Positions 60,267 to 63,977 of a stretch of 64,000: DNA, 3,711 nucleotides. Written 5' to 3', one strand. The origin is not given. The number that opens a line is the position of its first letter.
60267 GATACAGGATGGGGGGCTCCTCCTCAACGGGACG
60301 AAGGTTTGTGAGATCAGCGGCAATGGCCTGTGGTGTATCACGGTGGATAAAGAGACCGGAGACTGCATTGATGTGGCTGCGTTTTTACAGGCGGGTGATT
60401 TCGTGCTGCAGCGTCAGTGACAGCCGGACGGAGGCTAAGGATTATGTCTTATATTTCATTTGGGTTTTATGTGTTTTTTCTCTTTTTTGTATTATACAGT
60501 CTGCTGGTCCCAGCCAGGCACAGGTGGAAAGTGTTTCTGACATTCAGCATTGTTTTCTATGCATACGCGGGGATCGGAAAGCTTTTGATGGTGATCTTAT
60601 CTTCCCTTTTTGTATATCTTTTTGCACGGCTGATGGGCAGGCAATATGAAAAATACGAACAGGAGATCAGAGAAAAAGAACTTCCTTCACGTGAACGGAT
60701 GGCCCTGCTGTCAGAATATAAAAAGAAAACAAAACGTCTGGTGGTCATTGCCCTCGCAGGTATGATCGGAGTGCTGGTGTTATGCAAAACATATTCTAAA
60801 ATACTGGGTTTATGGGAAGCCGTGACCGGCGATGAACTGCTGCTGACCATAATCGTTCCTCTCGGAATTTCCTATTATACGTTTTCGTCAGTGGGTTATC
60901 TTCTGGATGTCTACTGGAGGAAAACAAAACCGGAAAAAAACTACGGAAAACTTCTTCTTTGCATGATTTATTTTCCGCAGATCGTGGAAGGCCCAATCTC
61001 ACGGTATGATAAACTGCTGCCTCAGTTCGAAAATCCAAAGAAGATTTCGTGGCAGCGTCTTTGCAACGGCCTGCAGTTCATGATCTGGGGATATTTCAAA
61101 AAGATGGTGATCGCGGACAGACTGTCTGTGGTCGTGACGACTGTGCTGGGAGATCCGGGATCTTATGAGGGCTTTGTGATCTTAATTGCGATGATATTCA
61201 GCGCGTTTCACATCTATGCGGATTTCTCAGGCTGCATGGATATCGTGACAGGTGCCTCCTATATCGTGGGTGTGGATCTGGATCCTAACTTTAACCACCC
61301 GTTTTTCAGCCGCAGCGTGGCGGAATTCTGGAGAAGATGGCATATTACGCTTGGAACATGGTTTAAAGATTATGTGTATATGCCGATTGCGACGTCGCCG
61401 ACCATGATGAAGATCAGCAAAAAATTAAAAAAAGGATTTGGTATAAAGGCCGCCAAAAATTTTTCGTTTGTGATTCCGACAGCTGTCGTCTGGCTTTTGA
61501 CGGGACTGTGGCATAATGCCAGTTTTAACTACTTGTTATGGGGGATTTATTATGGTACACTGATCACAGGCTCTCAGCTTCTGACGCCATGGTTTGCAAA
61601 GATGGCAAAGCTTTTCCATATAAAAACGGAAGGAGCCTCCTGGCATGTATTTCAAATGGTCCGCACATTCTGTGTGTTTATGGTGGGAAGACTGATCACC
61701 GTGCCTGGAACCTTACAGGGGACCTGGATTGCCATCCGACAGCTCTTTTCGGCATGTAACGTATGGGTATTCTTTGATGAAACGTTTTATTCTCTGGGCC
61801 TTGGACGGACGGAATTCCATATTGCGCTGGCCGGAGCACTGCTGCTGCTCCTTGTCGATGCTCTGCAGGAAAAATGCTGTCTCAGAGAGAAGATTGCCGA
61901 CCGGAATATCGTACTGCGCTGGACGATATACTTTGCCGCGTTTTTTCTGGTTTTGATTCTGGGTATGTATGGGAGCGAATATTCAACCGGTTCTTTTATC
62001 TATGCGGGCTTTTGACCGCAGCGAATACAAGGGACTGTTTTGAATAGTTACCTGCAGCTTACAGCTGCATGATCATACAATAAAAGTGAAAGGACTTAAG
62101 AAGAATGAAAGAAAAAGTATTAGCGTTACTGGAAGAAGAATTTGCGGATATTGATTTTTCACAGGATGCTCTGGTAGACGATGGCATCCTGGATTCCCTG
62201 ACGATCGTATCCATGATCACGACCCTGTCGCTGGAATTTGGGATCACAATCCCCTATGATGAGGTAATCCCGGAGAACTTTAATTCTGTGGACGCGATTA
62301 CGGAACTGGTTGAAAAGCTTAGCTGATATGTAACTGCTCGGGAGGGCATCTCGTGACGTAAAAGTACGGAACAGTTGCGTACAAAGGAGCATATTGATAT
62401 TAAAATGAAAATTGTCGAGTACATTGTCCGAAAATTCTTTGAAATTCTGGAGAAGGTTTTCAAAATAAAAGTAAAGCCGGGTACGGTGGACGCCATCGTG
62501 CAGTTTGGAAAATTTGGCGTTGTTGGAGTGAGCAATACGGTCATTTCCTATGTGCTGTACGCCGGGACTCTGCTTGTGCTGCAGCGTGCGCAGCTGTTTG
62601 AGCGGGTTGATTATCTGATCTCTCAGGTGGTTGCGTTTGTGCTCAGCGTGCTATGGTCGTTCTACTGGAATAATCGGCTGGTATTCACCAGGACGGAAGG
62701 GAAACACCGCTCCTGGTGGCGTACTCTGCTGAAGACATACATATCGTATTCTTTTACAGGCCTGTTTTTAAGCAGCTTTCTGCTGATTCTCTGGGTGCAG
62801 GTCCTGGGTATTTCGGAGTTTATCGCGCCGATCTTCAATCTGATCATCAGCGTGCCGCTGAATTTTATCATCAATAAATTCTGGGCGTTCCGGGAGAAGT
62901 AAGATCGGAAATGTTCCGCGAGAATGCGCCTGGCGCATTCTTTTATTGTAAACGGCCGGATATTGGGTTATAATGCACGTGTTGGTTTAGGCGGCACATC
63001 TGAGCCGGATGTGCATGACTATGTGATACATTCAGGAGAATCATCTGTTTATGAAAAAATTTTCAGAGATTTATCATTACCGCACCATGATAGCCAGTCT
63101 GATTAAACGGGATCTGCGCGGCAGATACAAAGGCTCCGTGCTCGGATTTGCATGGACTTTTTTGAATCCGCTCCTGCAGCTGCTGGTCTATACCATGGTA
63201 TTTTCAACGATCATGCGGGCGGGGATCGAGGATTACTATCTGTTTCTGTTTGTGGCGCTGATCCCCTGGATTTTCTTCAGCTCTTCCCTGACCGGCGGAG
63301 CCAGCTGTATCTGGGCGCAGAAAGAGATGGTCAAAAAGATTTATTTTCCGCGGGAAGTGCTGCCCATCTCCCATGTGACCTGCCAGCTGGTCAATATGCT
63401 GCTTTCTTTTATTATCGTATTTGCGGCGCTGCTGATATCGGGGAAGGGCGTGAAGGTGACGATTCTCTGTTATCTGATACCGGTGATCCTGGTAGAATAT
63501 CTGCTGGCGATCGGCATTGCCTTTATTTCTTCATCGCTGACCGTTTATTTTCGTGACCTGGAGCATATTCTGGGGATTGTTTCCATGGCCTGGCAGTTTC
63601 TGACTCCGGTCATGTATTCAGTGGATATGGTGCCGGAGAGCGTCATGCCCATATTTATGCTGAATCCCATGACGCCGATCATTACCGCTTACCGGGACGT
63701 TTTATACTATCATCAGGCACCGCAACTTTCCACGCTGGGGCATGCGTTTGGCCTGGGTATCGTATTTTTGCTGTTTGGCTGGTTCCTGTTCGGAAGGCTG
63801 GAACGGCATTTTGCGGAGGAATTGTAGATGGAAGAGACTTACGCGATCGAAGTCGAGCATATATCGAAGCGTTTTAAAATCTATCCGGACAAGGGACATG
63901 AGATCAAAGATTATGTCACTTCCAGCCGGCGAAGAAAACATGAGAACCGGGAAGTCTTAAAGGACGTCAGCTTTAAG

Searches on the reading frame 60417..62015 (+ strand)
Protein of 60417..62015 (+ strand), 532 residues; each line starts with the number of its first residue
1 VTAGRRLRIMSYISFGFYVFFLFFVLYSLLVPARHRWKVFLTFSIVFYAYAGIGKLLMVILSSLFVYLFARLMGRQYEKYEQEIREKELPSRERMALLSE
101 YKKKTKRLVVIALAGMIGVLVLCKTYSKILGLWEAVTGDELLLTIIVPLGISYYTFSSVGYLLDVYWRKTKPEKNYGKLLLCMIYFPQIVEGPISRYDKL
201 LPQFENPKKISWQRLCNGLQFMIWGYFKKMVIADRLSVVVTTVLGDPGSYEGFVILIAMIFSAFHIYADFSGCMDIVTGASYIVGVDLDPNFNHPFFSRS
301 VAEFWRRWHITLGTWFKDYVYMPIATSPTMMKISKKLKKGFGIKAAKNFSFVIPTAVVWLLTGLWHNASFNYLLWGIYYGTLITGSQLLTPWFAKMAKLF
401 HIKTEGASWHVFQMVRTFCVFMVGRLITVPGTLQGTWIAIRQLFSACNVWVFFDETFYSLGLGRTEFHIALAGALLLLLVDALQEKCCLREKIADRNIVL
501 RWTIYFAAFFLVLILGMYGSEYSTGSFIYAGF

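Call 11: search_protein_families(library=pfam, proteins=[window:60417-62015:+], max_evalue=0.001)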
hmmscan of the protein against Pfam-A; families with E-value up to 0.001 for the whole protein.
window:60417-62015:+ (532 aa): 1 family
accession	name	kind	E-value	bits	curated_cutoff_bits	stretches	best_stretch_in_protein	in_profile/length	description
PF03062.24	MBOAT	-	6.7e-13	49.1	27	1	184-408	89-316/337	MBOAT, membrane-bound O-acyltransferase family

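Call 38: search_protein_families(library=ncbifam, proteins=[window:60417-62015:+], max_evalue=0.00001)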
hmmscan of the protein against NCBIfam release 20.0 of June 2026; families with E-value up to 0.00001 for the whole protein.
window:60417-62015:+ (532 aa): 1 family
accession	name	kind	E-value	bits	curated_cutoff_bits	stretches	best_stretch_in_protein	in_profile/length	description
TIGR04091.1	LTA_dltB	equivalog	4.5e-42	144.6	375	1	98-427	69-375/380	D-alanyl-lipoteichoic acid biosynthesis protein DltB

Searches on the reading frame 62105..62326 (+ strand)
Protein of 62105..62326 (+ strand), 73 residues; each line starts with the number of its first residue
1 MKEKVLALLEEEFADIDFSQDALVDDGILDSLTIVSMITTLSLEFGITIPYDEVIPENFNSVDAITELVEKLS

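Call 72: search_protein_families(library=pfam, proteins=[window:62105-62326:+], max_evalue=0.01)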
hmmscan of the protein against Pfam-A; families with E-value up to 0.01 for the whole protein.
window:62105-62326:+ (73 aa): 1 family
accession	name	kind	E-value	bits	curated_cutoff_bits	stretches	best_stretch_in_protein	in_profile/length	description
PF00550.31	PP-binding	-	0.00081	20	20.8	1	14-68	12-66/67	Phosphopantetheine attachment site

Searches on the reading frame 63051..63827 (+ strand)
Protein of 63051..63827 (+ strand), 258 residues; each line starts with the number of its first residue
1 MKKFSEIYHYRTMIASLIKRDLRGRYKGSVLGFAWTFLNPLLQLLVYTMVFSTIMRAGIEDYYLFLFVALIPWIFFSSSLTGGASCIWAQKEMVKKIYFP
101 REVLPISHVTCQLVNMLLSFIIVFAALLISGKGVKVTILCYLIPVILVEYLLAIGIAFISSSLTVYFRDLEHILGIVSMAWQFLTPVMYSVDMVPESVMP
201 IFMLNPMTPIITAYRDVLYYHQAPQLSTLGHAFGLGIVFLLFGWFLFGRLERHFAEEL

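Call 72: search_protein_families(library=pfam, proteins=[window:63051-63827:+], max_evalue=0.01)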
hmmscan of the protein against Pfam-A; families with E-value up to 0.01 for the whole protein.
window:63051-63827:+ (258 aa): 1 family
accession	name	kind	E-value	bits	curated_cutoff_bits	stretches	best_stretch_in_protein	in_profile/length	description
PF01061.29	ABC2_membrane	-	2.7e-15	56.9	26.9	1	15-219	4-211/211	ABC-2 type transporter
